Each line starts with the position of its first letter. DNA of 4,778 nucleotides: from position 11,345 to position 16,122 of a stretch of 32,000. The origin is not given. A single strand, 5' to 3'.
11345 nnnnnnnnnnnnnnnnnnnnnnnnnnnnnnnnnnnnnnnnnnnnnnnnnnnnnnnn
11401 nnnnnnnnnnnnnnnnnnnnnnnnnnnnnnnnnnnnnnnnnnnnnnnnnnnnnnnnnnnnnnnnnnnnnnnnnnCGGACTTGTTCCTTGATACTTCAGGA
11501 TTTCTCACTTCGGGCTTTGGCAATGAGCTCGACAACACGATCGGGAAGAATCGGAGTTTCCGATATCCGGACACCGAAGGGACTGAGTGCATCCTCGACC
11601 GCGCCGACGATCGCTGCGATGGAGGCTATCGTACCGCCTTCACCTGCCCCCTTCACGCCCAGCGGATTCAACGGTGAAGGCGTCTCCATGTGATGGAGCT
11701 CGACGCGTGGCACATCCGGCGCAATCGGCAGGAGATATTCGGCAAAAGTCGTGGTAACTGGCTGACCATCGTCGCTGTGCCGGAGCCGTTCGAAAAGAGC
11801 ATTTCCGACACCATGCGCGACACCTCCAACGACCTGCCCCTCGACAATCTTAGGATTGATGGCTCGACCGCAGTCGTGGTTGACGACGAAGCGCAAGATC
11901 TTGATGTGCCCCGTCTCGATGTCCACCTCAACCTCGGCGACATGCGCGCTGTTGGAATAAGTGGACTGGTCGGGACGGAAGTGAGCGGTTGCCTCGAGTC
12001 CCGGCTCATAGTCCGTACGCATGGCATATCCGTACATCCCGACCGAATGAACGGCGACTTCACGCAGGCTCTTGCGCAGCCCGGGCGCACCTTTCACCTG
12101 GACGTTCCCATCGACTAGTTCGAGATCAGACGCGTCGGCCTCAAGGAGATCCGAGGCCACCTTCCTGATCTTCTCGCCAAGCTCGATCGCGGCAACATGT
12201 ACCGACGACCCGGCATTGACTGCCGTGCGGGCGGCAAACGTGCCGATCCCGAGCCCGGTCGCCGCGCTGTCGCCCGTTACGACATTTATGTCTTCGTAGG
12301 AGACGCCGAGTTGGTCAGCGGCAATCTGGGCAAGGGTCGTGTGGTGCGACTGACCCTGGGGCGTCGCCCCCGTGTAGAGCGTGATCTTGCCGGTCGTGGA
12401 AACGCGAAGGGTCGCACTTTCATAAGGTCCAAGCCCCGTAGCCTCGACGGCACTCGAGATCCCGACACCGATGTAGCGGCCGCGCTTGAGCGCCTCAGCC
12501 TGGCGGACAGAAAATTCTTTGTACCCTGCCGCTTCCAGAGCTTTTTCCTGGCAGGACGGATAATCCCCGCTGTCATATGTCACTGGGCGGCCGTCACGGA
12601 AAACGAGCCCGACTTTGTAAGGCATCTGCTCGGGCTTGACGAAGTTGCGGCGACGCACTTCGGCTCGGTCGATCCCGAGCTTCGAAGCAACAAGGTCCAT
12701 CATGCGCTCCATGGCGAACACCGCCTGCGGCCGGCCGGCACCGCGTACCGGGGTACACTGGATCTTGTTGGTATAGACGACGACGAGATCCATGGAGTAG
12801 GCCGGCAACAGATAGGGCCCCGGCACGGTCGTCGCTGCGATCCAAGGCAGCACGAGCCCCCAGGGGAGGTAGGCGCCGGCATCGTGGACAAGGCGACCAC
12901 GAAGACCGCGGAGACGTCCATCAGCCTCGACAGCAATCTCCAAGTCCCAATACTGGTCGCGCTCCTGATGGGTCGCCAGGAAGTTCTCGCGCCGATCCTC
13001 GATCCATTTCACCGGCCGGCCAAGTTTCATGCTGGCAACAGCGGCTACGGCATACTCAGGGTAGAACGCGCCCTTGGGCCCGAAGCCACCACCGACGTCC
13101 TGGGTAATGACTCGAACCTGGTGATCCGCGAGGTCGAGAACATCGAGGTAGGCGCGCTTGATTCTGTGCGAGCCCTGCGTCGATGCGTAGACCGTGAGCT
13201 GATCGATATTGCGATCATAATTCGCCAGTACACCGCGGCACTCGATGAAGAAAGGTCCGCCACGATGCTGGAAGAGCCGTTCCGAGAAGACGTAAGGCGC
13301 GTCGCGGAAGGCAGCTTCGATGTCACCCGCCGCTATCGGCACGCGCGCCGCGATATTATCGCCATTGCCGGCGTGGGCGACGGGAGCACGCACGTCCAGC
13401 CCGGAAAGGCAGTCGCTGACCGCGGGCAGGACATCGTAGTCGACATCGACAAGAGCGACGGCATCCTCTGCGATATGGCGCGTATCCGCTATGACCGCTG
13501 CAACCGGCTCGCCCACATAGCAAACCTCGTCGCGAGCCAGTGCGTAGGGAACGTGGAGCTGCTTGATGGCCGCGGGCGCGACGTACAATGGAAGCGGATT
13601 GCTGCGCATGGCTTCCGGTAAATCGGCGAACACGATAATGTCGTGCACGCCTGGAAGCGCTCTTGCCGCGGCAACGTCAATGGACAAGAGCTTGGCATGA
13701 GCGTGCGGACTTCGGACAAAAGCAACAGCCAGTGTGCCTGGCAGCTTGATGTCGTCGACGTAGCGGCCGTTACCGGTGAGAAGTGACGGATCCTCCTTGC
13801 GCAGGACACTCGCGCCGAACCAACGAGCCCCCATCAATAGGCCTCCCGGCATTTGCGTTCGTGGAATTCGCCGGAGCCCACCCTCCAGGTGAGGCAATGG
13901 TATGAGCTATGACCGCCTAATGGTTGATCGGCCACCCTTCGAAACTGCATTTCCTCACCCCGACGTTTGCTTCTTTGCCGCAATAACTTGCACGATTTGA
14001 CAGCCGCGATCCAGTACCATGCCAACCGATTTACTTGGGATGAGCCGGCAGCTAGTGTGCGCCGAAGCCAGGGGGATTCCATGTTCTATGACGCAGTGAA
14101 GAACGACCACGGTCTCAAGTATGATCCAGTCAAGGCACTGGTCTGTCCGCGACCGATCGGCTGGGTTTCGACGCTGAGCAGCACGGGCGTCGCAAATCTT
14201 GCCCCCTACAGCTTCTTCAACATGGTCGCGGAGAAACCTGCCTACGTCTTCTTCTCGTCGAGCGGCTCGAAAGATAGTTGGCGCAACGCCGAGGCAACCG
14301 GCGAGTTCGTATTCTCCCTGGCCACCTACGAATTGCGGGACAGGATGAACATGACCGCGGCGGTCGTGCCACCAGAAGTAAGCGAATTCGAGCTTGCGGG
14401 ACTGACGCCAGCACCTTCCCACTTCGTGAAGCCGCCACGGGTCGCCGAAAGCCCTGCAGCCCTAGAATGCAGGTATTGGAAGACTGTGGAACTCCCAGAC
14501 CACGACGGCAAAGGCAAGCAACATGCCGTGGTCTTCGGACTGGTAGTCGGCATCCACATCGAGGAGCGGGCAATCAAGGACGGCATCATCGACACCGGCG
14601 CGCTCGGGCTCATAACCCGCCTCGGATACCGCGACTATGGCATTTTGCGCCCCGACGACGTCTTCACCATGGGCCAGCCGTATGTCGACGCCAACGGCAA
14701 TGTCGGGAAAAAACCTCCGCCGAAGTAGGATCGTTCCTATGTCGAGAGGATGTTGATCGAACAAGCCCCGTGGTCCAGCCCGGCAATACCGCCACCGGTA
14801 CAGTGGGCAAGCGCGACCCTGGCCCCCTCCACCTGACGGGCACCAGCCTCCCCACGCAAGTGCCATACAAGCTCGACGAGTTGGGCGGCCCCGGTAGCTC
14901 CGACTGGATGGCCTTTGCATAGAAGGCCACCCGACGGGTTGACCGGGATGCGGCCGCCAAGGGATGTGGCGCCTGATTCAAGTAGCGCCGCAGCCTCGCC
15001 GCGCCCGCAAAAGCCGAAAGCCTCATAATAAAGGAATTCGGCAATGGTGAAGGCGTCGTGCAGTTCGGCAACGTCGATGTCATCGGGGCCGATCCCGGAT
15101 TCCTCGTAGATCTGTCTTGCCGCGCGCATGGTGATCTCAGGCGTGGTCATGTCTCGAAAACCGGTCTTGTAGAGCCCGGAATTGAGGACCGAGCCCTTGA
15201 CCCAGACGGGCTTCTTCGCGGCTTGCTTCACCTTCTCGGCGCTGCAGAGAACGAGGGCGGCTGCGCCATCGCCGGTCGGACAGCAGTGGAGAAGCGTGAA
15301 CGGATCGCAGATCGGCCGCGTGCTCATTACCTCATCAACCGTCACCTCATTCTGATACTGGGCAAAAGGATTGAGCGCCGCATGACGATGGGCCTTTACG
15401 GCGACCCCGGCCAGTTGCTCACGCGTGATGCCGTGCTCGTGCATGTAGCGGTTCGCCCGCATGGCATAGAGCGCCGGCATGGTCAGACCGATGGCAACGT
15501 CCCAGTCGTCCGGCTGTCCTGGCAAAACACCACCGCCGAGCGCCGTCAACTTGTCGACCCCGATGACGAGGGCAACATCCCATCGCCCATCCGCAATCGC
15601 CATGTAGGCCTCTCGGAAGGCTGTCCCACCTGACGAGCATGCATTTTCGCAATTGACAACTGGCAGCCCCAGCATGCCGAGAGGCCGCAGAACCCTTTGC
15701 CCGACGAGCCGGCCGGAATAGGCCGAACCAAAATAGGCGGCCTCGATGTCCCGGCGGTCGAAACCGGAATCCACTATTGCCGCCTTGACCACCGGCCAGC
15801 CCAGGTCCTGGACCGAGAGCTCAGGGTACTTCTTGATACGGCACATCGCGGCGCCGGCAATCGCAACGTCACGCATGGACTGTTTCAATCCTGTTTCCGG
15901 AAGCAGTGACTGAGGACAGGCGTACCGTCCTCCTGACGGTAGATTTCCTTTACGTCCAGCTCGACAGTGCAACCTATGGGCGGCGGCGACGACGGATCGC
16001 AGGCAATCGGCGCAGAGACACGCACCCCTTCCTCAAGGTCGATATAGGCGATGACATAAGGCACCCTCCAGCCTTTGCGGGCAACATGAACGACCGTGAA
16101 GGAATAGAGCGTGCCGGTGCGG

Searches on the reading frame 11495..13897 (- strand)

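Call 9: search_protein_families(library=pfam, proteins=[window:11495-13897:-], max_evalue=0.001)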
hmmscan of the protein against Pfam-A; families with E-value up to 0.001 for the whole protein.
window:11495-13897:- (800 aa): 3 families
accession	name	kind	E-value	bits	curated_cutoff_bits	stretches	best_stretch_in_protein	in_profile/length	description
PF02738.23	MoCoBD_1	-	1.8e-78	263.5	27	1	176-419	3-244/244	Molybdopterin cofactor-binding domain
PF20256.3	MoCoBD_2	-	7.7e-76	255.7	27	1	452-730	1-283/283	Molybdopterin cofactor-binding domain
PF01315.27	Ald_Xan_dh_C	-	2.3e-29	102.4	31.3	1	41-158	1-110/110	Aldehyde oxidase and xanthine dehydrogenase, a/b hammerhead domain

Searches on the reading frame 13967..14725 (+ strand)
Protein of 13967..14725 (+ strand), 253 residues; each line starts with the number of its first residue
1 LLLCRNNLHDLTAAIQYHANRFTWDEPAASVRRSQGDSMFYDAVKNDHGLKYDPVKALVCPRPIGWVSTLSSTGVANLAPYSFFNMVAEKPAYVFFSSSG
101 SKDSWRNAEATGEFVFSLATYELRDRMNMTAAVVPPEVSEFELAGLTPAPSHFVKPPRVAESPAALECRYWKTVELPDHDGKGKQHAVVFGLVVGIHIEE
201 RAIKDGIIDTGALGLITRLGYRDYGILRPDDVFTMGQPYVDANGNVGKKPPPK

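Call 80: search_protein_families(library=pfam, proteins=[window:13967-14725:+], max_evalue=0.001)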
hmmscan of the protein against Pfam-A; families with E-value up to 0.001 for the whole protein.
window:13967-14725:+ (253 aa): 1 family
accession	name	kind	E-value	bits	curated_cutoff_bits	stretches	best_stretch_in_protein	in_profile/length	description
PF01613.24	Flavin_Reduct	-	1.5e-20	74.3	27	1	60-202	4-137/153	Flavin reductase like domain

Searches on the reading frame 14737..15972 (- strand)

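Call 9: search_protein_families(library=pfam, proteins=[window:14737-15972:-], max_evalue=0.001)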
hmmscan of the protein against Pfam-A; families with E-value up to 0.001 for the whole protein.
window:14737-15972:- (411 aa): 5 families
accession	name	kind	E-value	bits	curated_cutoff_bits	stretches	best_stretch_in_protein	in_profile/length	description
PF22691.2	Thiolase_C_1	-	5.5e-41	140.1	28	1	273-395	13-133/144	Thiolase C-terminal domain-like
PF00108.29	Thiolase_N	-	1.4e-20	74.2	26.4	1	36-245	1-259/260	Thiolase, N-terminal domain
PF02803.24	Thiolase_C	-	7.6e-10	38.9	27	1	282-395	25-114/123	Thiolase, C-terminal domain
PF00109.32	ketoacyl-synt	-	0.00013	22.1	20.8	1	104-142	166-204/252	Beta-ketoacyl synthase, N-terminal domain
PF08545.16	ACP_syn_III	-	0.0003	21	24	0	109-144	4-39/80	3-Oxoacyl-[acyl-carrier-protein (ACP)] synthase III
